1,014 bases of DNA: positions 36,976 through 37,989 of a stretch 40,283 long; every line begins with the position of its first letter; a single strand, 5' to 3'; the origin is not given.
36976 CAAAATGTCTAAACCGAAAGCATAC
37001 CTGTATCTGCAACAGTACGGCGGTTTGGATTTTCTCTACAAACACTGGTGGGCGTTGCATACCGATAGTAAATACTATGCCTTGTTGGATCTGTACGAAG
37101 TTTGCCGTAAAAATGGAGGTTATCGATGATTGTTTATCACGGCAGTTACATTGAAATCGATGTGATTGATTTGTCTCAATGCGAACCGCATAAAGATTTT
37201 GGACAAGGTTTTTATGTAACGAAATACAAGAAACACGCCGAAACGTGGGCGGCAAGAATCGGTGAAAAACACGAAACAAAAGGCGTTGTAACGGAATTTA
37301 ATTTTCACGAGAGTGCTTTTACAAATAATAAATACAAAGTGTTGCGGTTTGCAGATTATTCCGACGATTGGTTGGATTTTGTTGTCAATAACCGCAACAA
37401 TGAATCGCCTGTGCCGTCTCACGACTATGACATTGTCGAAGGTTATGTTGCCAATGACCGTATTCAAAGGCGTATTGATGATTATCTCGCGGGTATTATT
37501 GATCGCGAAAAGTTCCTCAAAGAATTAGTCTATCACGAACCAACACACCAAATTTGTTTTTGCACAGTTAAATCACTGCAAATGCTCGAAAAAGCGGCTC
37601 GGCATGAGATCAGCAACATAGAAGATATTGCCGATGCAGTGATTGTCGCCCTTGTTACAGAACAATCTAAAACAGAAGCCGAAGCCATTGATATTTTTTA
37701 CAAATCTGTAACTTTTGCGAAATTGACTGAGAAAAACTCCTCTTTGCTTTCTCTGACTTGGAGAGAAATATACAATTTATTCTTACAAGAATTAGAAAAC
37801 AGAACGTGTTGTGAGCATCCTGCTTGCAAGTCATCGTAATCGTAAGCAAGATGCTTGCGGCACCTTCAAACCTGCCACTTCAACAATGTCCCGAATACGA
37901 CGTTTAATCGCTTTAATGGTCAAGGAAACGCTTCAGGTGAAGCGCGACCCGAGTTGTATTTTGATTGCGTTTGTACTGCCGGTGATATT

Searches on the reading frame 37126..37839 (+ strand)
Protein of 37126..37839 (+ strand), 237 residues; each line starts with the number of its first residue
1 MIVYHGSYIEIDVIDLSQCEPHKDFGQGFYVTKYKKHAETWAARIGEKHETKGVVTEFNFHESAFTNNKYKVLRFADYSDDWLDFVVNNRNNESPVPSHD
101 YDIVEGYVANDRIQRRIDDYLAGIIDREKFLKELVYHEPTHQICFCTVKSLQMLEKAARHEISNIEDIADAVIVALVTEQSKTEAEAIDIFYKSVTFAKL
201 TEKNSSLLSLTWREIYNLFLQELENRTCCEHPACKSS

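Call 3: search_protein_families(library=pfam, proteins=[window:37126-37839:+], max_evalue=0.01)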
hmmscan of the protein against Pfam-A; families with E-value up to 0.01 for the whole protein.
window:37126-37839:+ (237 aa): 3 families
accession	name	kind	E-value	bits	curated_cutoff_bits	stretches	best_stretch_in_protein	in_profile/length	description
PF13151.12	DUF3990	-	5e-47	159.8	32.2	1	1-155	1-151/152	Protein of unknown function (DUF3990)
PF18760.7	ART-PolyVal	-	0.0018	19.5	31.2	1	1-53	7-51/140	ADP-Ribosyltransferase in polyvalent proteins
PF20094.4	GWxTD_dom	-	0.0039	17.4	26.9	1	35-90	118-171/172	GWxTD domain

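Call 5: search_protein_families(library=padloc, proteins=[window:37126-37839:+], max_evalue=1)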
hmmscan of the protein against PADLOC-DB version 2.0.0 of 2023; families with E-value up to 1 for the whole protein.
window:37126-37839:+ (237 aa): 13 families
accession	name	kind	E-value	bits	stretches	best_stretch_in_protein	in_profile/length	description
PDLC04438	PDC-M13B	-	2.9e-49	165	1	1-159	1-155/158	-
PDLC04411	PDC-M10A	-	6.4e-39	131.1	1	1-160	4-151/156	-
PDLC04436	PDC-M13A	-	5.2e-38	128.3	1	1-156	1-153/159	-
PDLC04412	PDC-M10A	-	1.4e-37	126.8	1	1-156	1-144/152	-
PDLC04413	PDC-M10A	-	2.1e-25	87.2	1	1-155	1-143/157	-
PDLC04437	PDC-M13A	-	6.1e-16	56.7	1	24-123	13-109/117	-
PDLC04444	PDC-M13C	-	4e-07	28.3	1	165-225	8-68/76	-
PDLC04641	PDC-M42A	-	8e-07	27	1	1-91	4-88/215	-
PDLC04440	PDC-M13B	-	6.4e-06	24.2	1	164-222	7-66/81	-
PDLC04439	PDC-M13B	-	8.8e-05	20.8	1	168-224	13-69/79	-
PDLC04441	PDC-M13C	-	0.0032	15.7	1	174-222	23-71/74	-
PDLC04640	PDC-M42A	-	0.0097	13.3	1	2-65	69-140/280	-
PDLC04442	PDC-M13C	-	0.031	12.8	1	172-202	15-45/75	-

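Call 6: search_protein_families(library=ncbifam, proteins=[window:37126-37839:+], max_evalue=1)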
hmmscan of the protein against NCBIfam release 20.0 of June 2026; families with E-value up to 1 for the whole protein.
window:37126-37839:+ (237 aa): 0 families

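Call 7: search_protein_families(library=phrogs, proteins=[window:37126-37839:+], max_evalue=1)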
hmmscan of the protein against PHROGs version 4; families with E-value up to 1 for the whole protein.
window:37126-37839:+ (237 aa): 4 families
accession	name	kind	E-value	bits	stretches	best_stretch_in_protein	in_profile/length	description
phrog_4700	-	unknown function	0.0041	17.9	1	2-57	20-78/149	-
phrog_36988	-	unknown function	0.017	16.6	1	113-168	7-65/105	-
phrog_6840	-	unknown function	0.14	12.8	1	144-186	102-144/165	-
phrog_13326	-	unknown function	0.22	12.6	1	152-204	26-78/151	-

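Call 8: search_solved_structures(query=window:37126-37839:+, max_evalue=10, show_alignments=3)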
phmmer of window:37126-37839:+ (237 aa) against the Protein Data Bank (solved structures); distinct sequences matched with E-value up to 10: 2.
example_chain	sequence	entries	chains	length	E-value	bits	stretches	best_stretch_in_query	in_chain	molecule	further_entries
1rds_A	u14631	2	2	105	0.35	13.6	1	58-126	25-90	RIBONUCLEASE MS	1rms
6uof_A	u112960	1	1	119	1.3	11.8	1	67-112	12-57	Transcriptional regulator containing CBS domains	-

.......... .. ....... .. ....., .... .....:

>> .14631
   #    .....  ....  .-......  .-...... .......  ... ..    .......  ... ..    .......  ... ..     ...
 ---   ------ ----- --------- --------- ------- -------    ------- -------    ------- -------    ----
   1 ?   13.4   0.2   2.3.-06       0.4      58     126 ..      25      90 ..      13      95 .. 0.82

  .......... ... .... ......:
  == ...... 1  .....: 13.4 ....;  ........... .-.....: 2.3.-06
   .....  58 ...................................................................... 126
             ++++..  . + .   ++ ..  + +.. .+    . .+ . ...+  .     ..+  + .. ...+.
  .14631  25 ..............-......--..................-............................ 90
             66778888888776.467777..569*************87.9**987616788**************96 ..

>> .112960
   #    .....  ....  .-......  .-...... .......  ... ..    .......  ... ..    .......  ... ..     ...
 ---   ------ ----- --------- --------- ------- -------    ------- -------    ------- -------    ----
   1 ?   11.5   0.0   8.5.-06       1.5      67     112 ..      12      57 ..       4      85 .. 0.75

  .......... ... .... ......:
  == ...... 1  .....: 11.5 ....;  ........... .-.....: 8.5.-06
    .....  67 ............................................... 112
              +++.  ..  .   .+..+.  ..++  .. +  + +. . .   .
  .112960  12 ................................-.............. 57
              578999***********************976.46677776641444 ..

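Call 16: find_homologous_proteins(query=window:37126-37839:+, max_evalue=0.001)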
Query window:37126-37839:+ (237 aa): 1190 proteins with E <= 0.001 among 1481 candidates; the best 120 are listed.
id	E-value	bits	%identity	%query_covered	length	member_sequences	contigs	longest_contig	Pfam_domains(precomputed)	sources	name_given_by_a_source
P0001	1.0e-157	541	100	100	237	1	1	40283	PF13151.13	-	-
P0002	5.7e-119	414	81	95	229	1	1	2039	PF13151.13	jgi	jgi:hypothetical protein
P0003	1.6e-118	412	78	97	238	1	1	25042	PF13151.13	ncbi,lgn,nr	ncbi:hypothetical protein AGMMS49965_10430 [Bacteroidia bacterium]|nr:hypothetical protein AGMMS4996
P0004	7.1e-118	410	80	95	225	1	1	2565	PF13151.13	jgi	jgi:hypothetical protein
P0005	4.3e-117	408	78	95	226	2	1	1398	PF13151.13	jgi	jgi:hypothetical protein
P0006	1.6e-115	402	79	94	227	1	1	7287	PF13151.13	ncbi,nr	ncbi:hypothetical protein FACS189456_4980 [Bacteroidia bacterium]|nr:hypothetical protein FACS189456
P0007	1.8e-115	402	81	92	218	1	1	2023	PF13151.13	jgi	jgi:hypothetical protein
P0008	2.0e-114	399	80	92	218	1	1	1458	PF13151.13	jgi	jgi:hypothetical protein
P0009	2.3e-90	320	79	73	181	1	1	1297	PF13151.13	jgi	jgi:hypothetical protein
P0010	1.4e-79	285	58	95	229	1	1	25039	PF13151.13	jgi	jgi:hypothetical protein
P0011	3.9e-79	283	60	95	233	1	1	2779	PF13151.13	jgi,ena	-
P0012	4.5e-79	283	59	95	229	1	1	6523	PF13151.13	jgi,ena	-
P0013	6.6e-79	283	58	95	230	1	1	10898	PF13151.13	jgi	jgi:hypothetical protein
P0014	1.3e-78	282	56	95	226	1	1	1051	PF13151.13,PF18760.8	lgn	-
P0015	3.0e-78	281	54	95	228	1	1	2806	PF13151.13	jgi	jgi:hypothetical protein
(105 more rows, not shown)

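Call 24: find_encoding_contigs(protein=window:37126-37839:+, flank=10000, max_places=5)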
Protein window:37126-37839:+ (237 aa): no gene with exactly this product is on record in the collection.

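Call 26: predict_structure(alignment_id=A1)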
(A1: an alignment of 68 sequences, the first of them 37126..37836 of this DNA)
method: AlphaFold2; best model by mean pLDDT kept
length: 237 residues; sequences in the alignment: 68
mean_pLDDT: 87.4   pTM: 0.65
mean pLDDT of the five models: 87.4, 86.8, 86.5, 86.0, 85.5
residues with pLDDT >= 90: 143; 70-90: 76; 50-70: 9; < 50: 9
segments of 3 or more residues with pLDDT < 50: 229-237
pLDDT, mean of each block of 10 residues (from residue 1): 92 89 92 92 94 94 86 91 91 84 86 86 92 76 92 80 88 96 94 94 86 96 73 42
secondary structure, 60 per line:
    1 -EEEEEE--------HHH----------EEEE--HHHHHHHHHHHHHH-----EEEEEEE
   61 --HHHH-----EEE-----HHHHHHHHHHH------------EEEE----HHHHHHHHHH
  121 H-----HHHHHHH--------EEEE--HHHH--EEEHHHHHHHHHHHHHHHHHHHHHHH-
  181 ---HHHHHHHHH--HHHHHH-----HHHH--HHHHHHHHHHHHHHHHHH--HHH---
elements in order: E2-7 E29-32 H35-48 E54-60 H63-66 E72-74 H80-90 E103-106 H111-121 H127-133 E142-145 H148-151 E154-156 H157-179 H184-192 H195-200 H206-209 H212-229

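Call 29: fold_search(model_id=the predicted structure, library=pdb)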
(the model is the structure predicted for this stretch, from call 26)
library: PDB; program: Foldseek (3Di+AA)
matches with E <= 10: 166; with E <= 0.001: 0
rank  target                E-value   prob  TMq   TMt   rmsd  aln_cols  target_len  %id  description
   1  6d0h_C                2.3e-01  0.51  0.34  0.47   5.7       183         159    6  ParT: Prs ADP-ribosylating toxin bound to cognate antitoxin ParS (released 2019-01-09)
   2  6d0i_C                3.3e-01  0.51  0.36  0.49   5.5       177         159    6  ParT: Prs ADP-ribosylating toxin bound to cognate antitoxin ParS. L48M ParT, SeMet-substituted complex. (released 2019-01-09)
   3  4pnn_B                4.8e-01  0.69  0.34  0.38   5.4       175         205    9  Crystal Structure of human Tankyrase 2 in complex with 4HQN. (released 2014-10-15)
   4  8w23_A                7.9e-01  0.38  0.33  0.28   4.9       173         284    9  Cryo-EM structure of human tankyrase 2 SAM-PARP filament bound to compound, TDI-2804 (consensus map). (released 2025-07-09)
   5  6d0i_A                8.4e-01  0.30  0.36  0.48   5.8       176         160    7  ParT: Prs ADP-ribosylating toxin bound to cognate antitoxin ParS. L48M ParT, SeMet-substituted complex. (released 2019-01-09)
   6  6d0h_A                9.0e-01  0.28  0.35  0.48   5.8       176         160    7  ParT: Prs ADP-ribosylating toxin bound to cognate antitoxin ParS (released 2019-01-09)
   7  1s8n                  1.2e+00  0.09  0.15  0.18  21.1       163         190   11  Crystal structure of Rv1626 from Mycobacterium tuberculosis (released 2004-09-21)
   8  3wbz_C                1.4e+00  0.13  0.16  0.15  18.0       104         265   12  Crystal structure of C. albicans tRNA(His) guanylyltransferase (Thg1) with ATP (released 2013-12-18)
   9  3wbz_B                1.5e+00  0.15  0.15  0.14  18.5        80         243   12  Crystal structure of C. albicans tRNA(His) guanylyltransferase (Thg1) with ATP (released 2013-12-18)
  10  3otc_B                1.5e+00  0.12  0.19  0.18  17.8       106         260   13  Crystal structure of human tRNAHis guanylyltransferase (Thg1)- Native II (released 2010-11-17)
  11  9fd2_g                1.5e+00  0.02  0.12  0.13  17.2       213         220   10  Structure of Pol II-TC-NER-STK19 complex (released 2024-11-13)
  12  5ktc                  1.6e+00  0.02  0.12  0.14  18.4       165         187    8  FdhC with bound products: Coenzyme A and 3-[(R)-3-hydroxybutanoylamino]-3,6-dideoxy-d-galactose (released 2016-07-27)
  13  3wbz_F                1.7e+00  0.09  0.16  0.15  22.7       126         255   13  Crystal structure of C. albicans tRNA(His) guanylyltransferase (Thg1) with ATP (released 2013-12-18)
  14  5aeh_A                1.8e+00  0.33  0.34  0.38   5.4       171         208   10  Crystal structure of human tankyrase 2 in complex with OD332 (released 2016-01-13)
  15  7cv1_C                1.8e+00  0.08  0.17  0.16  18.0       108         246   13  Structure of human tRNAHis guanylyltransferase (Thg1) in the presence of human mitochondrial tRNAHis (released 2021-04-07)
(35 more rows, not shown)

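Call 30: search_solved_structures(query=A1, max_evalue=10, show_alignments=5)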
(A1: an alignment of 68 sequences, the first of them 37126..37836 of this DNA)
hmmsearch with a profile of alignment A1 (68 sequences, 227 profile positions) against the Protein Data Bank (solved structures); distinct sequences matched with E-value up to 10: 1.
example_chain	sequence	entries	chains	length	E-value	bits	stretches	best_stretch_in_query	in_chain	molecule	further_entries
3cwx_A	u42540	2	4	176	0.15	14.7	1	47-148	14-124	protein CagD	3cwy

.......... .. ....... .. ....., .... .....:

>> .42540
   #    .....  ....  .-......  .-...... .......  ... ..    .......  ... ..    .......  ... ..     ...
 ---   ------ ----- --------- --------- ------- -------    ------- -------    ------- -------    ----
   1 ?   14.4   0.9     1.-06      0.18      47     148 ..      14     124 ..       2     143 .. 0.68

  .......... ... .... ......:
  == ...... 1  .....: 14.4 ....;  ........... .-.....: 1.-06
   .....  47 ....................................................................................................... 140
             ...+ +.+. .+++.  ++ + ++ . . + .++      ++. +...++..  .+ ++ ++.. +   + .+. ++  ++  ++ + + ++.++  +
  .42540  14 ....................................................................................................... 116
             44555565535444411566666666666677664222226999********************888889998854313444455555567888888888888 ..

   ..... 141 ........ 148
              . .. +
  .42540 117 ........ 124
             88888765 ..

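Call 32: search_protein_families(library=pfam, alignment_id=A1, max_evalue=0.1)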
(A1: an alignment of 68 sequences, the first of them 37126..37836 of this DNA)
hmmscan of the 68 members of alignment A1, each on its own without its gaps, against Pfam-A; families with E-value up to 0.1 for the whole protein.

A. member 1, window:37126-37836:+ (237 aa): 5 families
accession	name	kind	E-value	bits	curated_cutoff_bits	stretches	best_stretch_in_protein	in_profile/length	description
PF13151.12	DUF3990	-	5e-47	159.8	32.2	1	1-155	1-151/152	Protein of unknown function (DUF3990)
PF18760.7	ART-PolyVal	-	0.0018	19.5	31.2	1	1-53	7-51/140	ADP-Ribosyltransferase in polyvalent proteins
PF20094.4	GWxTD_dom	-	0.0039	17.4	26.9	1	35-90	118-171/172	GWxTD domain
PF22530.2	Terminase-T7_RNaseH-like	-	0.044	14.5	27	1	34-129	35-107/108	Terminase Bacteriophage T7, Ribonuclease H-like domain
PF20719.2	Med16_C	-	0.064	14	21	0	64-127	5-67/123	Mediator complex subunit 16, C-terminal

B. families by the number of members that match (of 68 scanned): 26 families (the first 25 are shown)
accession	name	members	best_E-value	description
PF13151.12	DUF3990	68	1.9e-48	Protein of unknown function (DUF3990)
PF18760.7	ART-PolyVal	65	2.6e-06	ADP-Ribosyltransferase in polyvalent proteins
PF20094.4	GWxTD_dom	7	0.0039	GWxTD domain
PF12174.13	RST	3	0.067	RCD1-SRO-TAF4 (RST) plant domain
PF16044.11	DUF4796_C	2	0.016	DUF4796 C-terminal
PF11784.13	DUF3320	2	0.037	Protein of unknown function (DUF3320)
PF10294.15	Methyltransf_16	1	0.0012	Lysine methyltransferase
PF04710.19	Pellino_FHA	1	0.0078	Pellino, FHA domain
PF00306.32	ATP-synt_ab_C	1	0.011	ATP synthase alpha/beta chain, C terminal domain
PF22746.1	SHOCT-like_DUF2089-C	1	0.022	SHOCT-like domain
PF25334.1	C2_GRDP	1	0.026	C2 domain of glycine-rich domain-containing protein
PF16567.10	CagD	1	0.026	Pathogenicity island component CagD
PF23126.1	DUF7048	1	0.029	Domain of unknown function (DUF7048)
PF22530.2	Terminase-T7_RNaseH-like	1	0.044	Terminase Bacteriophage T7, Ribonuclease H-like domain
PF06881.16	Elongin_A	1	0.053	RNA polymerase II transcription factor SIII (Elongin) subunit A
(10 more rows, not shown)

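Call 33: fold_search(model_id=the predicted structure, library=viral)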
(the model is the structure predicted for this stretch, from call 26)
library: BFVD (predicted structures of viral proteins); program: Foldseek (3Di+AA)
matches with E <= 10: 256; with E <= 0.001: 3
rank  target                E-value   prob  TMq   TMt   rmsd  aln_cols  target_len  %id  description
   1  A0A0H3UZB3            2.5e-12  1.00  0.52  0.59   4.2       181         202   25  (no name in the UniProt tables at hand)
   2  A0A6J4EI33            4.7e-04  0.57  0.18  0.16  16.5       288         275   10  (no name in the UniProt tables at hand)
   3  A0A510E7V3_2          5.6e-04  0.95  0.30  0.08  14.6       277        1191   14  (no name in the UniProt tables at hand)
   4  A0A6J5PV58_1          3.4e-03  1.00  0.39  0.07  15.8       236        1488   10  Uncharacterized protein [uncultured Caudovirales phage]
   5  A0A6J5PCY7            4.2e-03  0.95  0.33  0.10  10.7       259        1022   10  ParB/Sulfiredoxin [uncultured Caudovirales phage]
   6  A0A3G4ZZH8            7.7e-03  0.96  0.28  0.16  13.0       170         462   13  Uncharacterized protein [Gaeavirus sp.]
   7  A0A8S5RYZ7            2.7e-02  0.91  0.32  0.47   9.2       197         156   12  Uncharacterized protein [Myoviridae sp. ctNQV2]
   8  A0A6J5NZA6            4.7e-02  0.25  0.22  0.08  16.6       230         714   13  PcfJ-like protein [uncultured Caudovirales phage]
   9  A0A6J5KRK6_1          5.0e-02  0.72  0.34  0.07  13.7       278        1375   12  Large polyvalent protein associated domain-containing protein [uncultured Caudovirales phage]
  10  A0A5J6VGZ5            5.0e-02  0.16  0.18  0.15  25.7       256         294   10  Uncharacterized protein [Megaviridae environmental sample]
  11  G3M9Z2                1.0e-01  0.30  0.25  0.32  13.1       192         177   16  Gp251 [Bacillus phage G]
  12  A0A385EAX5            1.0e-01  0.20  0.19  0.25  11.2       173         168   14  Uncharacterized protein [Caulobacter phage CcrPW]
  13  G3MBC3                1.1e-01  0.18  0.25  0.17  15.0       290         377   10  Gp53 [Bacillus phage G]
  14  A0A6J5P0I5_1          1.4e-01  0.11  0.19  0.04  28.5       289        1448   12  ART-PolyVal-like domain-containing protein [uncultured Caudovirales phage]
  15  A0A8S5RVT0            1.5e-01  0.87  0.19  0.44   5.3        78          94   18  Ms Rifampin ADP-ribosyl transferase [Siphoviridae sp. ctHip2]
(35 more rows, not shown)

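Call 34: find_related_loci(query=A1, collection=genome_contigs, flank=8000)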
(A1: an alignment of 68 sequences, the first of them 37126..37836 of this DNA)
Query A1 (237 aa) in genome_contigs; peptide patterns used: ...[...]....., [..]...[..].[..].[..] (x = any residue, [..] = any of these).
600 stretches matched a pattern (row limit reached: there are more); 547 encode a relative of the query (tblastn E <= 1e-3); the best 80 are kept; 80 distinct loci.
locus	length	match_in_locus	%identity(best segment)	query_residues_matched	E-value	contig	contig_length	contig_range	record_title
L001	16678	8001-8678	55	1-223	2e-81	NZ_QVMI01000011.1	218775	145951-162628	Bacteroides sp. 51 scaffold11_size218775, whole genome shotgun sequence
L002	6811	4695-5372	58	1-226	2e-80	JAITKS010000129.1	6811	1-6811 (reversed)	MAG: Planctomycetaceae bacterium isolate Pcl387_bin71 k119_1399751, whole genome shotgun sequence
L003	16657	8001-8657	56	1-216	2e-79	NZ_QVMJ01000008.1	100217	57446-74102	Bacteroides sp. 519 scaffold8_size100217, whole genome shotgun sequence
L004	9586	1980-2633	56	1-216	3e-79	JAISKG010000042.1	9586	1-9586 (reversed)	MAG: Dysgonamonadaceae bacterium isolate Hs463_bin30 k119_1048042, whole genome shotgun sequence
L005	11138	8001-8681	55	1-226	1e-78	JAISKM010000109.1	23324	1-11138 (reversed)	MAG: Candidatus Symbiothrix sp. isolate Hs463_bin48 k119_811638, whole genome shotgun sequence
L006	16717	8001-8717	51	1-235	3e-78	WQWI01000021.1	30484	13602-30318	MAG: Bacteroidales bacterium isolate Emb289P1bin74 Ga0123355_10001721, whole genome shotgun sequence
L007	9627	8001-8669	53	1-223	6e-78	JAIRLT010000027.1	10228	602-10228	MAG: Prevotellaceae bacterium isolate Cc175_bin61 k119_1082196, whole genome shotgun sequence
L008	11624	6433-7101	54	1-223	9e-78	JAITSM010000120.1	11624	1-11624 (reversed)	MAG: Prevotellaceae bacterium isolate Roe453_bin86 k119_1109718, whole genome shotgun sequence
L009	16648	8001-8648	54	1-216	2e-77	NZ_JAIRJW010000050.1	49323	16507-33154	MAG: Fluviicola sp. isolate Ast373_bin2 k119_213580, whole genome shotgun sequence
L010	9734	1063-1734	56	1-224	1e-77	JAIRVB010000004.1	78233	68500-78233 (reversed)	MAG: Chitinispirillales bacterium isolate Ehx436_bin27 k119_1813778, whole genome shotgun sequence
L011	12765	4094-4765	53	1-223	3e-77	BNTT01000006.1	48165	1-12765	Bacteroidia bacterium MS499-65 DNA, sequence006, whole genome shotgun sequence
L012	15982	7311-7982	53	1-223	3e-76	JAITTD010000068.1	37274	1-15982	MAG: Bacteroidales bacterium isolate Rs511_bin43 k119_2452513, whole genome shotgun sequence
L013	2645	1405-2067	56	1-219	2e-77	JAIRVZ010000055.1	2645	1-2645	MAG: Dysgonamonadaceae bacterium isolate Fux382_bin49 k119_253763, whole genome shotgun sequence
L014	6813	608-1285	51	1-226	2e-75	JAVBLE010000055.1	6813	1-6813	MAG: Paludibacteraceae bacterium isolate EPI_MAG_00015 c_000009967085, whole genome shotgun sequence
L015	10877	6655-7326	52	1-223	6e-75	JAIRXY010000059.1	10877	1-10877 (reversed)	MAG: Prevotellaceae bacterium isolate Gsp477_bin192 k119_3691579, whole genome shotgun sequence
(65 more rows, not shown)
